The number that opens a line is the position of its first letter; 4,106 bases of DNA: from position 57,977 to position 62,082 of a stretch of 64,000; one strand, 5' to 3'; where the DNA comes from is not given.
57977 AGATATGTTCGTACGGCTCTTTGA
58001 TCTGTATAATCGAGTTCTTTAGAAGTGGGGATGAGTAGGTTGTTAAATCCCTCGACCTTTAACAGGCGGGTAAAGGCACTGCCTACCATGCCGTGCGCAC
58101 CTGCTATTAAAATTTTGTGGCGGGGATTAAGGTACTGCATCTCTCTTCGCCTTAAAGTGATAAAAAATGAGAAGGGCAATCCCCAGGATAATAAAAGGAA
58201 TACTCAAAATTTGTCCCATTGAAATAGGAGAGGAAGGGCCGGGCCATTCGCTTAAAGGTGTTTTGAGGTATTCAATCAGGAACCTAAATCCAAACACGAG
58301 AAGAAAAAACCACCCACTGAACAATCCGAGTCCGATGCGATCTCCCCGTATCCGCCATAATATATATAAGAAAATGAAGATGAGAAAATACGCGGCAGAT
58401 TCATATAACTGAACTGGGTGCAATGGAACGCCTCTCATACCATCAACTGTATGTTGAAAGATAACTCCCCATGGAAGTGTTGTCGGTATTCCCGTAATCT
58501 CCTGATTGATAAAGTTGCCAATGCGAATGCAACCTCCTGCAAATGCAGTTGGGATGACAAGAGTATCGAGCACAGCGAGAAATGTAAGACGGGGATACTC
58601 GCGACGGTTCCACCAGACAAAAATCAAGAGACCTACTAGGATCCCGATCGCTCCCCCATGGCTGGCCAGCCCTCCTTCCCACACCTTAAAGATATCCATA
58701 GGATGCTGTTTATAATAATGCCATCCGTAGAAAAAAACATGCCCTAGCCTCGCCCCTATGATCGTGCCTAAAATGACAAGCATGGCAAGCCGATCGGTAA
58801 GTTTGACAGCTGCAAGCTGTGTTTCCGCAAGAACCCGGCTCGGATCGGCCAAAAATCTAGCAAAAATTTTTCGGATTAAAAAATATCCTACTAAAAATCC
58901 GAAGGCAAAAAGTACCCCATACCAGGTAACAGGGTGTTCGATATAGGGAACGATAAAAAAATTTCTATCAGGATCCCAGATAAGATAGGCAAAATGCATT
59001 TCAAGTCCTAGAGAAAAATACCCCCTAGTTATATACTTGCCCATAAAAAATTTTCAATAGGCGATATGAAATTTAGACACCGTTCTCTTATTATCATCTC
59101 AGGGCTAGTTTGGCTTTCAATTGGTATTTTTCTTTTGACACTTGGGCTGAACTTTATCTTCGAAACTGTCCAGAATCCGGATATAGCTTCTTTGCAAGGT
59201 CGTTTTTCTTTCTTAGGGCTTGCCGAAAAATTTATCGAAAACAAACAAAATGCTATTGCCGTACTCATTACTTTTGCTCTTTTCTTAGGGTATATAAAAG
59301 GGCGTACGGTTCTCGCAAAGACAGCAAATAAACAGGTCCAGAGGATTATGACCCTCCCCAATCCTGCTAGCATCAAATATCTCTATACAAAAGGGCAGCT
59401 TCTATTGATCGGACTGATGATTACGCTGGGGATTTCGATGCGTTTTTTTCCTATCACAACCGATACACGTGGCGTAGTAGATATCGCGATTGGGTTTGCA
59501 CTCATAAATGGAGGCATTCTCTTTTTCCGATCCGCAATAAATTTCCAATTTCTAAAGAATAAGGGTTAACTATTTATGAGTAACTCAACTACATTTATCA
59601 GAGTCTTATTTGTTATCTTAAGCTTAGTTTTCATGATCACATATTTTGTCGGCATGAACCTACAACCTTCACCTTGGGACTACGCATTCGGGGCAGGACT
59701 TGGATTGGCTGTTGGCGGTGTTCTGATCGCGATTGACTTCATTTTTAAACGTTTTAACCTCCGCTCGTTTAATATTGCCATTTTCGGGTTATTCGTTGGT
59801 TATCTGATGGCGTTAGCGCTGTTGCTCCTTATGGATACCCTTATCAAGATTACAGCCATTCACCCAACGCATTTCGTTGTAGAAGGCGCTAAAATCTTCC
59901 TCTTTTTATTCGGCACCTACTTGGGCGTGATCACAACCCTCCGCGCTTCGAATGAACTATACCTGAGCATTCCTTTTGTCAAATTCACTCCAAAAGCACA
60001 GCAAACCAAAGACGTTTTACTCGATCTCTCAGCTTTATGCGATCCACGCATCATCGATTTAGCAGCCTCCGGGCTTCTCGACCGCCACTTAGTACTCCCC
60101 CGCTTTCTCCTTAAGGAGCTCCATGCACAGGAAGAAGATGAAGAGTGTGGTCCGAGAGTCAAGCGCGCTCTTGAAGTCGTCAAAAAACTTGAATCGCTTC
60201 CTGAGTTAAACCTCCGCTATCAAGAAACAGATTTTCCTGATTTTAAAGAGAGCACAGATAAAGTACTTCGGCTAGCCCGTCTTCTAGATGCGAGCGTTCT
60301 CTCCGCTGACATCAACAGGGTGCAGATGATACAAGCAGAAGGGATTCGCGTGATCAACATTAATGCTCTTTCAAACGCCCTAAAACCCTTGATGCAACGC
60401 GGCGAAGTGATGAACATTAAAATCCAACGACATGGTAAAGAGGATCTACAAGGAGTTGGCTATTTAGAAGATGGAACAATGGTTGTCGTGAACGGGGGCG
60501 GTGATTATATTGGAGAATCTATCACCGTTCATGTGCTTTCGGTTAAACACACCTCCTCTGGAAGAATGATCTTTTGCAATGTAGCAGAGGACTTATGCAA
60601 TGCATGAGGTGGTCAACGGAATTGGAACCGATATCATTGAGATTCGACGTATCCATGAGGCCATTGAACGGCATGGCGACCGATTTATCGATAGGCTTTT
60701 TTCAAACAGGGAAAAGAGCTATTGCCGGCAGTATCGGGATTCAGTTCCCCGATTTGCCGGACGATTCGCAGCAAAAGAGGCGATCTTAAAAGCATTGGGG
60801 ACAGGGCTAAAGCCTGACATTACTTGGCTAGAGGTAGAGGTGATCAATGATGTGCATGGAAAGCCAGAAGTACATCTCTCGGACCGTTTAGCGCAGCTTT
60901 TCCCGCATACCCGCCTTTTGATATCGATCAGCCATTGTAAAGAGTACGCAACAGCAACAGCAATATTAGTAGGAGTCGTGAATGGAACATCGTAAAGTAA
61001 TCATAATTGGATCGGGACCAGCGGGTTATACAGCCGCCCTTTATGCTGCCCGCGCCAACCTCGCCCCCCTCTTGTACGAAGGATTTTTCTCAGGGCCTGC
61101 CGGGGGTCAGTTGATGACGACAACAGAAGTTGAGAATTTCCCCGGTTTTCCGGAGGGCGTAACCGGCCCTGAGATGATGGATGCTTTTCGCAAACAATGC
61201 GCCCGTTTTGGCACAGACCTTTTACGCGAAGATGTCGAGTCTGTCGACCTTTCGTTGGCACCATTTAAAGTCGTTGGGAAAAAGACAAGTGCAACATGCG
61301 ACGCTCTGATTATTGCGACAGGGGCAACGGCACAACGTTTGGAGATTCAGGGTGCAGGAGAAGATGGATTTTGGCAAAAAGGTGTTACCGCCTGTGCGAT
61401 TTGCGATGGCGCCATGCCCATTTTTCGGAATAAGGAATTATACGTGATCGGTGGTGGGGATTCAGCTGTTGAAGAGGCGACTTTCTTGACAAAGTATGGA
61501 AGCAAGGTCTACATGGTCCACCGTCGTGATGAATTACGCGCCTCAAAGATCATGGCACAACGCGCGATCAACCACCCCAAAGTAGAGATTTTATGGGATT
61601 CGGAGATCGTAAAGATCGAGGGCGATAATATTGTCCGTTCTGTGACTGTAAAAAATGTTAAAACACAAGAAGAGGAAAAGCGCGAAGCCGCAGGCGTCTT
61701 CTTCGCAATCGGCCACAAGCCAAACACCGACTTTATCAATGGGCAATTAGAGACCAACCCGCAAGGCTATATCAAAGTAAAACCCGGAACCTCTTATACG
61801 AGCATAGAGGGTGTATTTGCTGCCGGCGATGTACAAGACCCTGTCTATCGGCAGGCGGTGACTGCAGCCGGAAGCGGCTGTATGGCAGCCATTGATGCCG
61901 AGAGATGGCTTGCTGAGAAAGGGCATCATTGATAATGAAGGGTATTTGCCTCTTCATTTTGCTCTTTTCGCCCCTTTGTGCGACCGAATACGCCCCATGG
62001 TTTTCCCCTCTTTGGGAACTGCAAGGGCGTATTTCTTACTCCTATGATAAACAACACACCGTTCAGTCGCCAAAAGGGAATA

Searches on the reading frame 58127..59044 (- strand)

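Call 49: search_protein_families(library=ncbifam, proteins=[window:58127-59044:-], max_evalue=1e-8)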
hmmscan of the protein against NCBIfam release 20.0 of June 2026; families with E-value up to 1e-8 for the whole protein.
window:58127-59044:- (305 aa): 5 families
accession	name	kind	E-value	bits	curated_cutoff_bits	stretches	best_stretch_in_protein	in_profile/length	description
NF000775.0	PRK00052.2-5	equivalog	2e-66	224.2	428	1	21-303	4-285/288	prolipoprotein diacylglyceryl transferase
TIGR00544.1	lgt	equivalog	5.8e-39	134.2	118.9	1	38-300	21-273/280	prolipoprotein diacylglyceryl transferase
NF000778.0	PRK00052.3-4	equivalog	2.6e-19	69.8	334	1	42-302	16-251/252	prolipoprotein diacylglyceryl transferase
NF000784.0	PRK00052.4-5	subfamily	1e-17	64.3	409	1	39-206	13-163/298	prolipoprotein diacylglyceryl transferase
NF000779.0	PRK00052.3-5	equivalog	2.1e-14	54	405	1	39-206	18-168/257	prolipoprotein diacylglyceryl transferase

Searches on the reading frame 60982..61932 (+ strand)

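Call 49: search_protein_families(library=ncbifam, proteins=[window:60982-61932:+], max_evalue=1e-8)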
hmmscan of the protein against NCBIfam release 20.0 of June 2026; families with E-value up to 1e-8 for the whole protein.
window:60982-61932:+ (316 aa): 35 families (the best 25 are shown)
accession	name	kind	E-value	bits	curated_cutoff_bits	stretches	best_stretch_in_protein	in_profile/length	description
TIGR01292.1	TRX_reduct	equivalog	3.5e-120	400.3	343.45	1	5-310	2-300/300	thioredoxin-disulfide reductase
NF007614.0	PRK10262.1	equivalog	1.5e-90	303.6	644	1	2-311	5-315/321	thioredoxin-disulfide reductase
TIGR03143.1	AhpF_homolog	hypoth_equivalog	6.2e-74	249.5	687.65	1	6-313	7-311/555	putative alkyl hydroperoxide reductase F subunit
TIGR03140.1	AhpF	equivalog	2e-57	194.9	502.9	1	3-306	212-508/515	alkyl hydroperoxide reductase subunit F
TIGR01350.1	lipoamide_DH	equivalog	5.2e-22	78.2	408.8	1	100-303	124-326/461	dihydrolipoyl dehydrogenase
TIGR04018.1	Bthiol_YpdA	hypoth_equivalog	1.2e-19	70.3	339.9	1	6-286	2-290/316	YpdA family putative bacillithiol disulfide reductase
TIGR03385.1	CoA_CoA_reduc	equivalog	1.5e-19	70.1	578.8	1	103-289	101-287/439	CoA-disulfide reductase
TIGR02053.1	MerA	equivalog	2.6e-19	69.6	454.45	1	100-306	124-328/465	mercury(II) reductase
NF009410.0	PRK12771.1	subfamily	9.3e-19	67.4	516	1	100-313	218-448/566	NAD(P)-binding protein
NF004945.0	PRK06292.2-3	equivalog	1.3e-18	67.2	494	1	100-285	124-305/457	dihydrolipoyl dehydrogenase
NF009409.0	PRK12770.1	subfamily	3.5e-17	62.5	343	1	105-314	119-354/360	putative glutamate synthase subunit beta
TIGR01316.1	gltA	equivalog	9.9e-16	57.6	471.75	1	3-305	133-444/449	NADPH-dependent glutamate synthase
NF004947.0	PRK06292.2-5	equivalog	1.4e-14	53.9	592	1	98-285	125-310/474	dihydrolipoyl dehydrogenase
NF004943.0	PRK06292.2-1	equivalog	1.5e-14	53.7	432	1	99-293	125-318/456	dihydrolipoyl dehydrogenase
NF005883.0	PRK07845.1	equivalog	2.8e-14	53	479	1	98-303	132-331/466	NAD(P)H-quinone dehydrogenase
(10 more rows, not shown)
